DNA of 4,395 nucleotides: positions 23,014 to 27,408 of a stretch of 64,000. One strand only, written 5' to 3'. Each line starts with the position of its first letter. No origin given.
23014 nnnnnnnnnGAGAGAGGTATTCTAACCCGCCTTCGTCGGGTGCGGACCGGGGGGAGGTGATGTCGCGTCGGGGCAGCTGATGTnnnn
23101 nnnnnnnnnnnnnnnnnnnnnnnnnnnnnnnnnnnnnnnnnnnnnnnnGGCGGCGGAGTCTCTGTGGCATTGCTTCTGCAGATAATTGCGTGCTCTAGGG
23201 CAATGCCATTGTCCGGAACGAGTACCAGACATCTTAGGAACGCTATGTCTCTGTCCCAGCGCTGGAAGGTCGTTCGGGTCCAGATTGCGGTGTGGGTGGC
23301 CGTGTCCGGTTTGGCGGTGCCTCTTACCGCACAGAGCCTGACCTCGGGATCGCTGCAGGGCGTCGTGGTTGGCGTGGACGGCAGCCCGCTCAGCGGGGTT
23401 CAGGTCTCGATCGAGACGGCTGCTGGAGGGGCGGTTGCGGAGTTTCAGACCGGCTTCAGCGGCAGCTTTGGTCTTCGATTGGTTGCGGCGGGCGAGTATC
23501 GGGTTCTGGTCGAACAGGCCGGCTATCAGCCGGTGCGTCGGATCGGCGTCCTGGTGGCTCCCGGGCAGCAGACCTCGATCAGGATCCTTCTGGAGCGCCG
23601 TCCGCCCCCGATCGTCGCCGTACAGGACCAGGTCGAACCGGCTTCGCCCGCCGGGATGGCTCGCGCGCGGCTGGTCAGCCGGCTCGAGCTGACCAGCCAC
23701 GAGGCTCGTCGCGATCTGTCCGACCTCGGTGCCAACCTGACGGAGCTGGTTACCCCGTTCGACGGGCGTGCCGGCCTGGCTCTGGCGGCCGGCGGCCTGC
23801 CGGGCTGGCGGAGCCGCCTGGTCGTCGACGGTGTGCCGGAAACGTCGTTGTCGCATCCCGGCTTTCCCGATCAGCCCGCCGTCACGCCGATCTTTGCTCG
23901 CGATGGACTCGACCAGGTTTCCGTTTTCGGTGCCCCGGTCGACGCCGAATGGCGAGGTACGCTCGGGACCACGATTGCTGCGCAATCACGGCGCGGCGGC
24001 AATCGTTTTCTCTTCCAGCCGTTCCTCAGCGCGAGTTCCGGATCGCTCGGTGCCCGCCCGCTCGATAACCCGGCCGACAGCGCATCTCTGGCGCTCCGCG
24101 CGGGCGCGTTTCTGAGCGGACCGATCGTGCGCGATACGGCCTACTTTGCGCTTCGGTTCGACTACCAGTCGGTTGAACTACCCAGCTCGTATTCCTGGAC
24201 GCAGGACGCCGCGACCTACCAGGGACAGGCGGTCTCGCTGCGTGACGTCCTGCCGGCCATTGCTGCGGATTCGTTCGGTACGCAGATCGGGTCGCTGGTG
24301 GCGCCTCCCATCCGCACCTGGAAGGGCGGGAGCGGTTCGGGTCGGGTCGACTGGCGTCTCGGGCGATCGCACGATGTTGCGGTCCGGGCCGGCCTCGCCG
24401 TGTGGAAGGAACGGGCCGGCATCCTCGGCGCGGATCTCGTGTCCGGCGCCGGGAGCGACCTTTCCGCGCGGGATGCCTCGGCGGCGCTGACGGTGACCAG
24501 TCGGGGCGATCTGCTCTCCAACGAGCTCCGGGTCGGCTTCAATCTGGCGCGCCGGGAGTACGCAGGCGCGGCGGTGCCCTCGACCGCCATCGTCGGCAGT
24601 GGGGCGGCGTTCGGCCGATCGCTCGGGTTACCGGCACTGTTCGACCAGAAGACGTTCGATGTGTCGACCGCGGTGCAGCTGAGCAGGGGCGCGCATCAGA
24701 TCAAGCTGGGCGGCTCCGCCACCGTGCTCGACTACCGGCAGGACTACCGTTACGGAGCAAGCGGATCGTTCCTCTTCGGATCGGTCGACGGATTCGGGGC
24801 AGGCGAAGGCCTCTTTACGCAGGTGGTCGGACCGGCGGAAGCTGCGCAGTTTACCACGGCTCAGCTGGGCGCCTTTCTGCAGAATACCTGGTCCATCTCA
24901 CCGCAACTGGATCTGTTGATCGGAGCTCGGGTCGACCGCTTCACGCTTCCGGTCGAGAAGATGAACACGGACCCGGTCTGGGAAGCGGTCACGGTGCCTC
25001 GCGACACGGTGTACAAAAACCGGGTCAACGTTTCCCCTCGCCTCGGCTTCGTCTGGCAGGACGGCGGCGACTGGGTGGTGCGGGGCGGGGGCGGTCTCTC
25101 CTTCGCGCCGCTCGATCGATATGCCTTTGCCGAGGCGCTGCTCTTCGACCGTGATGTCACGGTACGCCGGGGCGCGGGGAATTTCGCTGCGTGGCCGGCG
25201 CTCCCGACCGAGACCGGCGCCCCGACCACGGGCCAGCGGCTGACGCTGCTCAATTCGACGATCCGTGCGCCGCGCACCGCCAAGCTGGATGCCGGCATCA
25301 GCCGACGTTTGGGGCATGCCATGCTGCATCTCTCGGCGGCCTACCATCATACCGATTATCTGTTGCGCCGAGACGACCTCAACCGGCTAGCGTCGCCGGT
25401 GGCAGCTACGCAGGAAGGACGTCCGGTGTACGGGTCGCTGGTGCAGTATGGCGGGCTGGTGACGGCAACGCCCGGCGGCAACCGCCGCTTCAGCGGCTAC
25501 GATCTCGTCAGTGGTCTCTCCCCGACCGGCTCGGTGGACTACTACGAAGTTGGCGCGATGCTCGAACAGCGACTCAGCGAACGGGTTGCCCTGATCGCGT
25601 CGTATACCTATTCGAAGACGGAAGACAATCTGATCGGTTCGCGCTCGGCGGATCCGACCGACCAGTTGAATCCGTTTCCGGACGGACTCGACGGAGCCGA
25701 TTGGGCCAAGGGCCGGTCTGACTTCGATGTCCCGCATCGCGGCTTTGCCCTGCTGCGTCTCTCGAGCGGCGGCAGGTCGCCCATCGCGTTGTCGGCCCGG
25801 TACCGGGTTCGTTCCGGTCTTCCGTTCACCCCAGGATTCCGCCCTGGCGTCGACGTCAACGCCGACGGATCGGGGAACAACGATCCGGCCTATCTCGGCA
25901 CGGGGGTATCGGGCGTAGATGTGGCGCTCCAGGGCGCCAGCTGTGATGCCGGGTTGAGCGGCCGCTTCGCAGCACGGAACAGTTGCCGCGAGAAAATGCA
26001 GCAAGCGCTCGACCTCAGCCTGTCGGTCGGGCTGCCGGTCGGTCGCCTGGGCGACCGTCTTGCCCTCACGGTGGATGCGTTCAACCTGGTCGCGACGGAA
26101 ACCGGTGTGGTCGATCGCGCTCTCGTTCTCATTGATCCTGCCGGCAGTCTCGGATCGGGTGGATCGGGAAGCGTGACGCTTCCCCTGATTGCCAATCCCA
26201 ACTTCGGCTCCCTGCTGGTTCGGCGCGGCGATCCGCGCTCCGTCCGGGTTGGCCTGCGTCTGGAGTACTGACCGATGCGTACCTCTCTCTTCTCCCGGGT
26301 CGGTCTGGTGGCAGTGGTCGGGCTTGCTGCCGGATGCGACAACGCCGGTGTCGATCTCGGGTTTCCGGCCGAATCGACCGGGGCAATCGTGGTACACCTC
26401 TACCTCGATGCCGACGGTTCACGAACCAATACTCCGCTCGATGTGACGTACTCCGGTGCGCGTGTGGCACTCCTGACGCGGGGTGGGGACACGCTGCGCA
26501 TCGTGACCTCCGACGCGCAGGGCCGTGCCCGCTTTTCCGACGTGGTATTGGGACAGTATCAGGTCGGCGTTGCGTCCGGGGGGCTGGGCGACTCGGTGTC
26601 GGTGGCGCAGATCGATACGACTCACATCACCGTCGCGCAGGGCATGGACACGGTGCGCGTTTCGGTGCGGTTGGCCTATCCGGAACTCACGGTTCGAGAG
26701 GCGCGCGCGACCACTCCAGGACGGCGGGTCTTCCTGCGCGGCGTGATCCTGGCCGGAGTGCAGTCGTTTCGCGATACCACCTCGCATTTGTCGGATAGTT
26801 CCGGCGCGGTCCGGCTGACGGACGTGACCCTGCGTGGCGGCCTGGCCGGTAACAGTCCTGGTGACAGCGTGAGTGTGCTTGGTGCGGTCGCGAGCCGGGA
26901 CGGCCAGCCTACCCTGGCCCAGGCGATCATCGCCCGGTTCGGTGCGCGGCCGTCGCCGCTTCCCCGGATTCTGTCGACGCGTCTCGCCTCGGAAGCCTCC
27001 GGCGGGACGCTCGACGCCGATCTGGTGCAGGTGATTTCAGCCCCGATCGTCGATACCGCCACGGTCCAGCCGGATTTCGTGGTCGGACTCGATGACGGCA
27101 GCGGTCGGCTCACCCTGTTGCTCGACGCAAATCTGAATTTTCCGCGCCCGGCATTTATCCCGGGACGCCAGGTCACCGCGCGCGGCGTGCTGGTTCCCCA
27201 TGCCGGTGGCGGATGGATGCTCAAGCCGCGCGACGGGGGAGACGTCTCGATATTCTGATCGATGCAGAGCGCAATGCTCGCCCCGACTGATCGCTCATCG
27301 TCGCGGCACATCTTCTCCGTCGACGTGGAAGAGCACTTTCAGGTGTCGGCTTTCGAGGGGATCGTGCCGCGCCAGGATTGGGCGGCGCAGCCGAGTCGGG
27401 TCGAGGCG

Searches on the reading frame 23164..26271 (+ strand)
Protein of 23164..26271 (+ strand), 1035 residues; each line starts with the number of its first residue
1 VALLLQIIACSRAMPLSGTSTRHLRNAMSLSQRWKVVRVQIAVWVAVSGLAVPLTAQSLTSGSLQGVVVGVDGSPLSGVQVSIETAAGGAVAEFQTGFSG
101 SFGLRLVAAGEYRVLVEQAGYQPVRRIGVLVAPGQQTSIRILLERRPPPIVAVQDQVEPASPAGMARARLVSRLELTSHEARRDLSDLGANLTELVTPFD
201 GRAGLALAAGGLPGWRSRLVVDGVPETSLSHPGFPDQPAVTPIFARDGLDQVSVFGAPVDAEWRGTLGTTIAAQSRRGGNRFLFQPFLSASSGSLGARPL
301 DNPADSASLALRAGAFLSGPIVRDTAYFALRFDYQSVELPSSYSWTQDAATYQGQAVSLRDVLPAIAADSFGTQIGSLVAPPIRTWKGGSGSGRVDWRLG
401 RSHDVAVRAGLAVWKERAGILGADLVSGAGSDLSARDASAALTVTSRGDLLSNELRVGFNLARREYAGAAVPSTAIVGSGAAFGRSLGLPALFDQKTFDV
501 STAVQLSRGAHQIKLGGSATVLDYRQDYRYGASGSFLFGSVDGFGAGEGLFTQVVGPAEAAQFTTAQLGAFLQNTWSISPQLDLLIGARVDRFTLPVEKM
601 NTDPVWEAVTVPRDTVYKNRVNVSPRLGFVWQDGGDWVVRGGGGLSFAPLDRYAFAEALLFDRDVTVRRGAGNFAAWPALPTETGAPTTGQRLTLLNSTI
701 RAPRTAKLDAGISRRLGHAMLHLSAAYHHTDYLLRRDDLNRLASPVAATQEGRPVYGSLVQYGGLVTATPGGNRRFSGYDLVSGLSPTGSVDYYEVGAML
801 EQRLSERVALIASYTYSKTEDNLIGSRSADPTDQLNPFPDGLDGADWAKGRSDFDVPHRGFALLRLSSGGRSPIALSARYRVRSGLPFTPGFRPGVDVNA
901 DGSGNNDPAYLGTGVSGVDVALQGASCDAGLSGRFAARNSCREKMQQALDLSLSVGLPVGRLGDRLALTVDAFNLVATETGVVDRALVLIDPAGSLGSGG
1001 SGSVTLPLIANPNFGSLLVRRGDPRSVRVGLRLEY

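Call 14: search_protein_families(library=pfam, proteins=[window:23164-26271:+], max_evalue=0.001)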
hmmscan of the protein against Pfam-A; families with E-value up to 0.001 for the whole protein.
window:23164-26271:+ (1035 aa): 4 families
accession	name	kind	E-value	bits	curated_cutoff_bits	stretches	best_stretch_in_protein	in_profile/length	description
PF25183.1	OMP_b-brl_4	-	4.9e-41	141.4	30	1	448-976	215-806/838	Outer membrane beta barrel domain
PF13620.12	CarboxypepD_reg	-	1.6e-14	54.5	32.3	1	63-143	1-81/82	Carboxypeptidase regulatory-like domain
PF00593.30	TonB_dep_Rec_b-barrel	-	4.5e-12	47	27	1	431-880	56-392/436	TonB dependent receptor-like, beta-barrel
PF13715.12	CarbopepD_reg_2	-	1.6e-05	25.3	32.2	1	65-144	2-77/88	CarboxypepD_reg-like domain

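Call 66: search_protein_families(library=ncbifam, proteins=[window:23164-26271:+], max_evalue=1e-10)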
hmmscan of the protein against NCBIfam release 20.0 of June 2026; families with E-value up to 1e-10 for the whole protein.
window:23164-26271:+ (1035 aa): 0 families

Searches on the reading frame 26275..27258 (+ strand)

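Call 14: search_protein_families(library=pfam, proteins=[window:26275-27258:+], max_evalue=0.001)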
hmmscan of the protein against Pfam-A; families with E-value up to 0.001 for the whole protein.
window:26275-27258:+ (327 aa): 2 families
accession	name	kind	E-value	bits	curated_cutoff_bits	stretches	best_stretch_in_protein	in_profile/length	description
PF13620.12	CarboxypepD_reg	-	0.0001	23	32.3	1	60-125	15-74/82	Carboxypeptidase regulatory-like domain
PF17210.9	SdrD_B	-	0.00063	20.3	29.7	0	55-101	20-66/112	SdrD B-like domain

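Call 66: search_protein_families(library=ncbifam, proteins=[window:26275-27258:+], max_evalue=1e-10)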
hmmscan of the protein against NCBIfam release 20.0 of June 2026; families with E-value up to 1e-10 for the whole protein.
window:26275-27258:+ (327 aa): 0 families
